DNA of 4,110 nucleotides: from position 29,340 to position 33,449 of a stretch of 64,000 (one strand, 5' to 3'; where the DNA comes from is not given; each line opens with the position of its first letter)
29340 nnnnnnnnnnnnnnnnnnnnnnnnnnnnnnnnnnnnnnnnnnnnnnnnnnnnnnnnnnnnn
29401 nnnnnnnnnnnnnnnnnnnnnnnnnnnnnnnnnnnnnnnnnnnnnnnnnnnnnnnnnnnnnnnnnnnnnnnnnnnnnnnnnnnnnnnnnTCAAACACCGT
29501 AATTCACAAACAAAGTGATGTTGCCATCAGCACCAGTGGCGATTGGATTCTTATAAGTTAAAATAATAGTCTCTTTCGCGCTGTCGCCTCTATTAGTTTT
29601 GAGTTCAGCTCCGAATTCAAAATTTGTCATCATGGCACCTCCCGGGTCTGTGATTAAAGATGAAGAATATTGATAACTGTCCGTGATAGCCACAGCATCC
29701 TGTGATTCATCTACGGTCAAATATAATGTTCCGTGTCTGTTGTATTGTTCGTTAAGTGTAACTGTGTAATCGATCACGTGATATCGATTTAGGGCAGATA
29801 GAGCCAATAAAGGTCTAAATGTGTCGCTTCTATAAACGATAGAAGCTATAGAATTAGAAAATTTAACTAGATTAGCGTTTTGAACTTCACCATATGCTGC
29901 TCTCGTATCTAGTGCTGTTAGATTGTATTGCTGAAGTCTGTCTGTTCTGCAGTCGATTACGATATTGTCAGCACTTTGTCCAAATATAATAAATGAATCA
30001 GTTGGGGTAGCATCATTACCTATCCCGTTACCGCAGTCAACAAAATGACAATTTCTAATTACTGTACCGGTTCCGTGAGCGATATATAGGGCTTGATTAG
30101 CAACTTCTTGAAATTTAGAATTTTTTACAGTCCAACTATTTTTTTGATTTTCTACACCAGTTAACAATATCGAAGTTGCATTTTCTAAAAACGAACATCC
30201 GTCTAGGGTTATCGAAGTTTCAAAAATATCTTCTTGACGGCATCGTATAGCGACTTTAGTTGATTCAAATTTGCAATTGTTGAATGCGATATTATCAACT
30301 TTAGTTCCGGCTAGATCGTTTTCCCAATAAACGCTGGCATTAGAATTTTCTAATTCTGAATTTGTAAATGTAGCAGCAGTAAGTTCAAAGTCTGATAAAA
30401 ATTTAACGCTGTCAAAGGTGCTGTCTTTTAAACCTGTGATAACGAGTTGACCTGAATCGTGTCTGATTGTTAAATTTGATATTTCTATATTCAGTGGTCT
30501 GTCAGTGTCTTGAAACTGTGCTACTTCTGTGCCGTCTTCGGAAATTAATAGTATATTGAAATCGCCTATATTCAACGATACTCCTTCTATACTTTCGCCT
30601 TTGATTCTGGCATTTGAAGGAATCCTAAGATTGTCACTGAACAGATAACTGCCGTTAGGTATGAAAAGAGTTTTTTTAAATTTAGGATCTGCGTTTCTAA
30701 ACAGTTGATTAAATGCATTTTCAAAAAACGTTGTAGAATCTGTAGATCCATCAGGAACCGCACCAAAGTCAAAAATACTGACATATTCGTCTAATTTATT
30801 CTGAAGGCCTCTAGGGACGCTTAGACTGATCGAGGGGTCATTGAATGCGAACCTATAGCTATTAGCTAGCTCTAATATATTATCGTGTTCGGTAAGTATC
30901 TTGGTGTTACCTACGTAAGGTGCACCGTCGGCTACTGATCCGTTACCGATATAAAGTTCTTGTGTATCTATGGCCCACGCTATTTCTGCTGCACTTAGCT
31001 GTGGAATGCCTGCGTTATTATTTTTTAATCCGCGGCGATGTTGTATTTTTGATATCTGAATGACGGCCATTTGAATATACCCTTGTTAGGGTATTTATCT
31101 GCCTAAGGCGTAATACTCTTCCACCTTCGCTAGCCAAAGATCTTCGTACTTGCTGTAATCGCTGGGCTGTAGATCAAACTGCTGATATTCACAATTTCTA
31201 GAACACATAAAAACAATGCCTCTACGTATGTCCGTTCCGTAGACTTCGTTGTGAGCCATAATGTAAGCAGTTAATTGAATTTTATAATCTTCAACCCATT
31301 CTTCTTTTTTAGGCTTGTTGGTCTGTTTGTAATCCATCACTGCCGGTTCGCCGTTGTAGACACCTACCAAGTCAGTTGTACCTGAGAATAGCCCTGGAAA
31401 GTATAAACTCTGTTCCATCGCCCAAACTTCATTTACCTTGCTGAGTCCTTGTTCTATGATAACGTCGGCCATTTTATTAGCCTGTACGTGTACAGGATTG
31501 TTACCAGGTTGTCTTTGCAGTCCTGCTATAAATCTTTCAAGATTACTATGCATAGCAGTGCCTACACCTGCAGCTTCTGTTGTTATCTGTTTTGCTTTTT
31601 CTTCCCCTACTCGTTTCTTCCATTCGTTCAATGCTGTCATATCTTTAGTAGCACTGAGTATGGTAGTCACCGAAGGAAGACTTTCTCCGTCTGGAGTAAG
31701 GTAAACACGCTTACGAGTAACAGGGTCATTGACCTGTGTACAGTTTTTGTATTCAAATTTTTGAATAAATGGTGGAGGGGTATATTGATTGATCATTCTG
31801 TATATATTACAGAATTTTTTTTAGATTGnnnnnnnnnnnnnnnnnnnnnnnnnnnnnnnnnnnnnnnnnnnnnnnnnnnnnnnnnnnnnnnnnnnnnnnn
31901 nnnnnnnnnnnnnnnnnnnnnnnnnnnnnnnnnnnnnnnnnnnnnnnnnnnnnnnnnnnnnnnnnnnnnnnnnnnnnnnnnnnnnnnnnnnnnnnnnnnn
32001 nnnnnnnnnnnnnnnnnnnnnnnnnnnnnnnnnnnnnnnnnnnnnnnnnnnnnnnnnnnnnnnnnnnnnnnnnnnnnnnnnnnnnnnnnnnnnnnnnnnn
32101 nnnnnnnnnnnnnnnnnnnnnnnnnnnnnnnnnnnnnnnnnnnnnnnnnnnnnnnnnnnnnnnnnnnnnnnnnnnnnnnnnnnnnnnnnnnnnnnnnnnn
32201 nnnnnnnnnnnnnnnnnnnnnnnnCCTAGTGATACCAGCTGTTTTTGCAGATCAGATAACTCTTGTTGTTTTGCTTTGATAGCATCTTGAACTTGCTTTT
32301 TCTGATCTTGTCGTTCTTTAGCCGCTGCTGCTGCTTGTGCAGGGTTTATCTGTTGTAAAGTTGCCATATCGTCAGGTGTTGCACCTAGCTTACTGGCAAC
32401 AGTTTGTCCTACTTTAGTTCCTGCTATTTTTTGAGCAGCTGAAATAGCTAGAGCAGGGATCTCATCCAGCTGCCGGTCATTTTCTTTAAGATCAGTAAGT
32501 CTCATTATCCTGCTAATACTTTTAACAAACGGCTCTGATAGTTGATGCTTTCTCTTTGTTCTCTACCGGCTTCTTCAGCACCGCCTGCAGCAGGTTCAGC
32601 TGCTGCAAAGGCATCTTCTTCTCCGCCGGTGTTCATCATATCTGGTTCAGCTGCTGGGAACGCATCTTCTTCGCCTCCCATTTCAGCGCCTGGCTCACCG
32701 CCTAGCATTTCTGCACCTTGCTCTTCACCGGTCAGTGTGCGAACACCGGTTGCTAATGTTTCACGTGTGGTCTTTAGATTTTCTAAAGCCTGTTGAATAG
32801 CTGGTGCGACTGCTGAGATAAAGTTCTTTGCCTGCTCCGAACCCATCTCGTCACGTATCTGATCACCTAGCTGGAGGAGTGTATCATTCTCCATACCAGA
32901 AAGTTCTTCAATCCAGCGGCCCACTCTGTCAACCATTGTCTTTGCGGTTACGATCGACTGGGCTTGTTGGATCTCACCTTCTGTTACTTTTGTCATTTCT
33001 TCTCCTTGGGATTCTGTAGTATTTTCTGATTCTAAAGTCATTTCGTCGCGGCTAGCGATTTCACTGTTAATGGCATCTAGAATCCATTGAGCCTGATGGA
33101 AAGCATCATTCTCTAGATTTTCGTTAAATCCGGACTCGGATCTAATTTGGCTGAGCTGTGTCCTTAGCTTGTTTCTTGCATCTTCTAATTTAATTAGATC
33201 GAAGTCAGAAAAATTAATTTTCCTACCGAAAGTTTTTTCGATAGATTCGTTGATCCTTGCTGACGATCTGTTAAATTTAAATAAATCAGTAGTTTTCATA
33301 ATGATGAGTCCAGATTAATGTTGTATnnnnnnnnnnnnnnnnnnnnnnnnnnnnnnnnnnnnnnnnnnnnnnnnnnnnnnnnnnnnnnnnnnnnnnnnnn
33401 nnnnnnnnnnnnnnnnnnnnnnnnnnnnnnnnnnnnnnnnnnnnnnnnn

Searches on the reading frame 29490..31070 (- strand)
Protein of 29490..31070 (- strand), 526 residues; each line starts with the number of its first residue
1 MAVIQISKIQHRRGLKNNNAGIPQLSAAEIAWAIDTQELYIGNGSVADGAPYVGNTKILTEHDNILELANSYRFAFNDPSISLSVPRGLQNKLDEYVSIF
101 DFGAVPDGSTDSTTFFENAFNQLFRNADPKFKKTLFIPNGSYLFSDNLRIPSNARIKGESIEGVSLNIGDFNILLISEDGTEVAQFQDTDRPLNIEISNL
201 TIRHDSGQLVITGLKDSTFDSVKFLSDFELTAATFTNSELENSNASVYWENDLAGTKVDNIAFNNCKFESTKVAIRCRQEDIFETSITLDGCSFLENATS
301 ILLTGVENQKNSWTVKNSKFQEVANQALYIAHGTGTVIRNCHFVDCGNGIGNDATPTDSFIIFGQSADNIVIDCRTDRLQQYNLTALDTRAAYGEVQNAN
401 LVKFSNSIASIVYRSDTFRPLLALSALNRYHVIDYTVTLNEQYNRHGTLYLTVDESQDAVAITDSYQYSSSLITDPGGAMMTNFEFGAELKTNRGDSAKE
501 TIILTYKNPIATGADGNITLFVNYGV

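Call 15: search_protein_families(library=phrogs, proteins=[window:29490-31070:-], max_evalue=0.00001)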
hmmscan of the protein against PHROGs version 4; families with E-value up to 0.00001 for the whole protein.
window:29490-31070:- (526 aa): 2 families
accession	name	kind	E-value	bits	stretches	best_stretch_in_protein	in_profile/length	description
phrog_2234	-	tail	1.4e-09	38.1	1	90-156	179-241/757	tail spike protein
phrog_4775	-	connector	2.3e-07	30.2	1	87-169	124-197/876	pre-neck appendage protein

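Call 20: search_protein_families(library=pfam, proteins=[window:29490-31070:-], max_evalue=0.001)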
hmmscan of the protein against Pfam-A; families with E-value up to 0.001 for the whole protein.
window:29490-31070:- (526 aa): 3 families
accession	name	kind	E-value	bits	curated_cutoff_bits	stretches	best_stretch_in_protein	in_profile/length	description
PF12708.12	Pect-lyase_RHGA_epim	-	3.8e-16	60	27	1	97-350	2-212/213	Rhamnogalacturonase A/epimerase, pectate lyase-like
PF13229.12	Beta_helix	-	5.8e-08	33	25.9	2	195-351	11-143/158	Right handed beta helix region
PF18454.7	Mtd_N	-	1.2e-07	32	26.3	1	9-45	1-36/37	Major tropism determinant N-terminal domain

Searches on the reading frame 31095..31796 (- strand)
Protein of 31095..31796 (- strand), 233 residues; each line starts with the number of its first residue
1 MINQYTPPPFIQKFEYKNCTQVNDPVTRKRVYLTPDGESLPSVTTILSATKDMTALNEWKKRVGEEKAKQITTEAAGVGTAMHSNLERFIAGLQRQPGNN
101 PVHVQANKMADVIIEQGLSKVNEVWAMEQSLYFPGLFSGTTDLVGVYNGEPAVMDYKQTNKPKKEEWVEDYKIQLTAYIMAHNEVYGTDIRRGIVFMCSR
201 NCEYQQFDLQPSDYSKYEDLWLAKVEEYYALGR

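Call 23: search_protein_families(library=phrogs, proteins=[window:31095-31796:-], max_evalue=0.001)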
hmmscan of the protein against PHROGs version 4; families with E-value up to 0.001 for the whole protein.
window:31095-31796:- (233 aa): 6 families
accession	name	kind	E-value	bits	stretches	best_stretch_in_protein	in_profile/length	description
phrog_298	-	DNA, RNA and nucleotide metabolism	3.3e-53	182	1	7-230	34-259/293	exonuclease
phrog_1706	-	DNA, RNA and nucleotide metabolism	1.9e-08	35.1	1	71-229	80-217/293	CRISPR/Cas system associated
phrog_69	-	DNA, RNA and nucleotide metabolism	5.8e-07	29.9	1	67-199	112-263/501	exonuclease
phrog_1674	-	DNA, RNA and nucleotide metabolism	1.8e-05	25.1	1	72-216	81-214/276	exonuclease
phrog_2139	-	DNA, RNA and nucleotide metabolism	2.1e-05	24.8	1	28-191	19-186/330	exonuclease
phrog_3953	-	DNA, RNA and nucleotide metabolism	8e-05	23.4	1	59-205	23-156/186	exonuclease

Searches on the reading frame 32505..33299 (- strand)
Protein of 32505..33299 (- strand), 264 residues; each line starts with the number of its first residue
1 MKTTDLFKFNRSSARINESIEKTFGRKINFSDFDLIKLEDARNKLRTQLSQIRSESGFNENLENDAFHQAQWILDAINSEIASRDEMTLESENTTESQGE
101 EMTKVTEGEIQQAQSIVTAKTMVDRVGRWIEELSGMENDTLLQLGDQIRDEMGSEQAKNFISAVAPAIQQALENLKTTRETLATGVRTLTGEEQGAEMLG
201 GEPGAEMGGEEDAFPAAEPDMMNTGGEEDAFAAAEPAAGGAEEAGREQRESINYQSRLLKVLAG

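Call 23: search_protein_families(library=phrogs, proteins=[window:32505-33299:-], max_evalue=0.001)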
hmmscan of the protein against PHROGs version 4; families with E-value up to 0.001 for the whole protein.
window:32505-33299:- (264 aa): 1 family
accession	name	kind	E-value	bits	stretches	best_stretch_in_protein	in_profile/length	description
phrog_14154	-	head and packaging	4.5e-11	42.9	1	85-255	15-191/771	virion structural protein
